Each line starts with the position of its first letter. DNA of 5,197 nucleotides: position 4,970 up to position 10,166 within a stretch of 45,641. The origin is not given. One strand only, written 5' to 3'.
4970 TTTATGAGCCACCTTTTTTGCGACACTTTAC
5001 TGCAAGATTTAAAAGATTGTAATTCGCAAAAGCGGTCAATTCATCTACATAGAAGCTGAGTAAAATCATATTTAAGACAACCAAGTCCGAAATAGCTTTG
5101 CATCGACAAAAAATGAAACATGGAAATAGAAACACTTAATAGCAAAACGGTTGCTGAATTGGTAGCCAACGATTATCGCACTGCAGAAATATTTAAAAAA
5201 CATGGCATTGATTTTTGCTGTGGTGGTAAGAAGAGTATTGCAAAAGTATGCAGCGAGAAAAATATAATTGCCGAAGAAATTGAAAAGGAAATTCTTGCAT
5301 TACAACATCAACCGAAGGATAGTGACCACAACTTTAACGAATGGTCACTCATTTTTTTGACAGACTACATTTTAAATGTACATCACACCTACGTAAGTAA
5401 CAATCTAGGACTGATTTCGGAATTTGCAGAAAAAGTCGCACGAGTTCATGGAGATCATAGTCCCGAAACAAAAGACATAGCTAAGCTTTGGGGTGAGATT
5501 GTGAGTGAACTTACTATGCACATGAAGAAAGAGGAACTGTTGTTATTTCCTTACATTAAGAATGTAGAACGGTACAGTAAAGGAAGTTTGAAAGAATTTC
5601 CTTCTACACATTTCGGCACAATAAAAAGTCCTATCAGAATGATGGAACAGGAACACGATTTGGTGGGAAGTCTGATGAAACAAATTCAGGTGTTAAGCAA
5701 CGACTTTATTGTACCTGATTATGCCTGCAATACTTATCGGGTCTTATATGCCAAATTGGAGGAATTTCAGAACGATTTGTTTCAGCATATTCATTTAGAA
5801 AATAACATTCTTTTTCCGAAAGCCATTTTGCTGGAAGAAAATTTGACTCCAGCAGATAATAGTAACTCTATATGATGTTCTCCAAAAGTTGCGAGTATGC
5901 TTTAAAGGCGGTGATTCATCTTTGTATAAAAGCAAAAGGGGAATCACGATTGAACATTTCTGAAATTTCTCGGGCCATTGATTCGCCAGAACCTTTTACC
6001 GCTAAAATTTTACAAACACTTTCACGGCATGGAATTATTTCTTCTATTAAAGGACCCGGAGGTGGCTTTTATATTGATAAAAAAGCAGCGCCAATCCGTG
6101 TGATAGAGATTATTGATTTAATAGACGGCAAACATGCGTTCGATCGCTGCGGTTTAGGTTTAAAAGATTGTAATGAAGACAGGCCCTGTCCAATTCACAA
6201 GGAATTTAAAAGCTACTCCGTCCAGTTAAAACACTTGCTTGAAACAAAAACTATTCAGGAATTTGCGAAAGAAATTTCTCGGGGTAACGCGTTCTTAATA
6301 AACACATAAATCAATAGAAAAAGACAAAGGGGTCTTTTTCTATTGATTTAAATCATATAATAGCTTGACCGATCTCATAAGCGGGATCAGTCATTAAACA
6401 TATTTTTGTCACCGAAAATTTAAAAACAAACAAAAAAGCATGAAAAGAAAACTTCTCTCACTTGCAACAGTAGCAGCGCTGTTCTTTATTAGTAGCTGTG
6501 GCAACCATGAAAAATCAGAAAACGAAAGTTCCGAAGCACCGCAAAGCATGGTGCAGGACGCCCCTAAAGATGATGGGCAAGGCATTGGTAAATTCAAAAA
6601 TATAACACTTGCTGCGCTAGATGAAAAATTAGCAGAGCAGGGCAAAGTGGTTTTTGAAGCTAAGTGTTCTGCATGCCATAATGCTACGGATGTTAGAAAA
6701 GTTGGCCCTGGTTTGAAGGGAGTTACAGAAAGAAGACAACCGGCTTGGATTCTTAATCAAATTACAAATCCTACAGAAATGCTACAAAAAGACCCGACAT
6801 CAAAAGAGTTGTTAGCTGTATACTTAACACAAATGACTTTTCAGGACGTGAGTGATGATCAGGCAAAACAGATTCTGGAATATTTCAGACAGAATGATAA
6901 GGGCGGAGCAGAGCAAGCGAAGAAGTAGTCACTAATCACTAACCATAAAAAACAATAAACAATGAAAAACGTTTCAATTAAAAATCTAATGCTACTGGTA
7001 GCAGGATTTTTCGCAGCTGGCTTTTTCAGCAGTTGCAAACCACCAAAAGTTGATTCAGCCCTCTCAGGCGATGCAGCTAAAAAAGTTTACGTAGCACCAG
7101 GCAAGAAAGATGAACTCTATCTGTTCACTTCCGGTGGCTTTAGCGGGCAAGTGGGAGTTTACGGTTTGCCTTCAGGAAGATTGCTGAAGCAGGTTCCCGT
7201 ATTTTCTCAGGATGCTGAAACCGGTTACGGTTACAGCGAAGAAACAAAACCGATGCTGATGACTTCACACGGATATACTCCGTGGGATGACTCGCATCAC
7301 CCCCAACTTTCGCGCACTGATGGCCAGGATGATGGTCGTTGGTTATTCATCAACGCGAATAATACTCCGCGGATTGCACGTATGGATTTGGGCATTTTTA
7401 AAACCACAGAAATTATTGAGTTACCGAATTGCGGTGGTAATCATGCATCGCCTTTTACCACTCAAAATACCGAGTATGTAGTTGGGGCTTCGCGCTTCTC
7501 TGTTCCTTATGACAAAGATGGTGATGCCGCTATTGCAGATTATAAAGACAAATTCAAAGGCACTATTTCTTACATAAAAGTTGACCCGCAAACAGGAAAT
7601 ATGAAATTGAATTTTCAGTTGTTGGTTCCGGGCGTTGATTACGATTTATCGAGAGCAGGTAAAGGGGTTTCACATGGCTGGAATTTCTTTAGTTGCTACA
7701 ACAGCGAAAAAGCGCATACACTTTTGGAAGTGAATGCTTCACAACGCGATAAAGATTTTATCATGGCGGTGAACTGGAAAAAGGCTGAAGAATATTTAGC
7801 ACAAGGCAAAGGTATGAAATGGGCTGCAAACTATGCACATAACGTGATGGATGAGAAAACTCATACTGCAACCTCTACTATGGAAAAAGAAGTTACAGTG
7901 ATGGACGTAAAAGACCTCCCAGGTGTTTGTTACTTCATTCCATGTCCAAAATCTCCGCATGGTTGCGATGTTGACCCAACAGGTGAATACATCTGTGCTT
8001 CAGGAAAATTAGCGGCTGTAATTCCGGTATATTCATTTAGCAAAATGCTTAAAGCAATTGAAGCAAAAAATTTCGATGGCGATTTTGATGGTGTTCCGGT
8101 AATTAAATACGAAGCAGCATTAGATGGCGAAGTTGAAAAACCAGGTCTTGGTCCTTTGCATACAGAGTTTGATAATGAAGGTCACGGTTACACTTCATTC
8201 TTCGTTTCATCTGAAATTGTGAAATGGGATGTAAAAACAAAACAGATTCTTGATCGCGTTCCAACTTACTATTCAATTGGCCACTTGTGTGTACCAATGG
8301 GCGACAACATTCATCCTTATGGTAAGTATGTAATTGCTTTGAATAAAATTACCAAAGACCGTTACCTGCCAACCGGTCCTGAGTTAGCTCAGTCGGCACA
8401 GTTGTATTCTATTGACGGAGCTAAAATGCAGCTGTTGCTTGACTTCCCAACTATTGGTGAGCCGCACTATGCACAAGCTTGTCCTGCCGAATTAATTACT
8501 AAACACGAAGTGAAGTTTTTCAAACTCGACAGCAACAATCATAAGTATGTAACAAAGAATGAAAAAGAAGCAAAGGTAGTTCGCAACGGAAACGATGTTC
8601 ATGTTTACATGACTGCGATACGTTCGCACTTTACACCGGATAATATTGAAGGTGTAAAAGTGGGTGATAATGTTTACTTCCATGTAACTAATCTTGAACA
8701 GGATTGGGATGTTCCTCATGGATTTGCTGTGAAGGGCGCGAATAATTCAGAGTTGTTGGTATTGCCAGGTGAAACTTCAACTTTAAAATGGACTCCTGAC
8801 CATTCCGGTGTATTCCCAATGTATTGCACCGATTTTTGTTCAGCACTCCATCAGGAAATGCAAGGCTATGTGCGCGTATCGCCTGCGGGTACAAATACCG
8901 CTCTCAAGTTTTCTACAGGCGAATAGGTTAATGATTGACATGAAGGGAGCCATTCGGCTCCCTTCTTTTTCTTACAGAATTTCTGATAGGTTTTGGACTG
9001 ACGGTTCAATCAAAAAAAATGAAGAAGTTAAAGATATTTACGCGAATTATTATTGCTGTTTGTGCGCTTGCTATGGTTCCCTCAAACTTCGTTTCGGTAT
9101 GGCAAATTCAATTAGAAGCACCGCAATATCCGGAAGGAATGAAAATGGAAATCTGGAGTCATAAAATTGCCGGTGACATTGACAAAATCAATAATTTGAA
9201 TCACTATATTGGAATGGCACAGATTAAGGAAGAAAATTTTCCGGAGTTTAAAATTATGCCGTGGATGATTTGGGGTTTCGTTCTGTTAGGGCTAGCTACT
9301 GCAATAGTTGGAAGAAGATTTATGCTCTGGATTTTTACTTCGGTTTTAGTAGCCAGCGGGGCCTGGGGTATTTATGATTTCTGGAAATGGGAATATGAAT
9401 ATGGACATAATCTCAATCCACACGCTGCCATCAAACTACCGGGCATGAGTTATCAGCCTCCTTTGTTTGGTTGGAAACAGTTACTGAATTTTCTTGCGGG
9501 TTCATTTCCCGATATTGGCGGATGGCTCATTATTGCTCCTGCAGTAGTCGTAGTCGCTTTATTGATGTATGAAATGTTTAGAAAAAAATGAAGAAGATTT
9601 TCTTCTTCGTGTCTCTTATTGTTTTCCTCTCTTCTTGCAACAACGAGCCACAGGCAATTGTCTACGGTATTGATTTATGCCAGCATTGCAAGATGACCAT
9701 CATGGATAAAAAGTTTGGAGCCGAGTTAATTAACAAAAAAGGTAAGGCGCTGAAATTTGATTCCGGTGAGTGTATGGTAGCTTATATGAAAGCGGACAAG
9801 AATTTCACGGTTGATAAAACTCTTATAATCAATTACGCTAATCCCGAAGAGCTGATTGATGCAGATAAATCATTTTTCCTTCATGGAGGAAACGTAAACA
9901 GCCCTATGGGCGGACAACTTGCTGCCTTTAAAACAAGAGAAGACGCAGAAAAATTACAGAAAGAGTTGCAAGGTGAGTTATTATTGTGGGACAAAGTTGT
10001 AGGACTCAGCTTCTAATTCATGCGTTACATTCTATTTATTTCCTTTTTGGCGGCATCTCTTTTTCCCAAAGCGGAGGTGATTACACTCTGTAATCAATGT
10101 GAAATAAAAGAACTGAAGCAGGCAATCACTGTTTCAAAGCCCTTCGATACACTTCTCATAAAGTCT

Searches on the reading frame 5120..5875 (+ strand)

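Call 36: search_protein_families(library=pfam, proteins=[window:5120-5875:+], max_evalue=0.0001)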
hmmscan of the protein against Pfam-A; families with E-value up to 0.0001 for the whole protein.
window:5120-5875:+ (251 aa): 2 families
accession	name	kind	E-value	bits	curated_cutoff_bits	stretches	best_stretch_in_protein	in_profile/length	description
PF04405.19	ScdA_N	-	5.4e-21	74.4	32.5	1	8-62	2-56/56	Domain of Unknown function (DUF542)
PF01814.28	Hemerythrin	-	7.3e-21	75.4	25.3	1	84-235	5-127/127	Hemerythrin HHE cation binding domain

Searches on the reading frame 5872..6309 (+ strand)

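Call 36: search_protein_families(library=pfam, proteins=[window:5872-6309:+], max_evalue=0.0001)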
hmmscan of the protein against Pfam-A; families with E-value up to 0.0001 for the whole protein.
window:5872-6309:+ (145 aa): 1 family
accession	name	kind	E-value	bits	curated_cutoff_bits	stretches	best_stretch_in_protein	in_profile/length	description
PF02082.26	Rrf2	-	1.2e-24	87.4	30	1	4-133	2-131/132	Iron-dependent Transcriptional regulator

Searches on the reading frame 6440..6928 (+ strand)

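Call 36: search_protein_families(library=pfam, proteins=[window:6440-6928:+], max_evalue=0.0001)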
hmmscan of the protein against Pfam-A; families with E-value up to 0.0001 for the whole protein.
window:6440-6928:+ (162 aa): 2 families
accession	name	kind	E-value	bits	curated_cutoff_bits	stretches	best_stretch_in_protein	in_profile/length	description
PF00034.26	Cytochrom_C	-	5.3e-09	37.7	21.3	1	65-151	1-88/90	Cytochrome c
PF13442.11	Cytochrome_CBB3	-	1.8e-05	25.4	27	1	65-111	3-44/68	Cytochrome C oxidase, cbb3-type, subunit III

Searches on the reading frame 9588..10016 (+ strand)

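Call 36: search_protein_families(library=pfam, proteins=[window:9588-10016:+], max_evalue=0.0001)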
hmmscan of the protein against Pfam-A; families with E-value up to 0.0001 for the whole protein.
window:9588-10016:+ (142 aa): 1 family
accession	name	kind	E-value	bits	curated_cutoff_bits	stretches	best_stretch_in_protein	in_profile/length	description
PF05573.18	NosL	-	7.7e-15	55.8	24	1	29-137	8-126/131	NosL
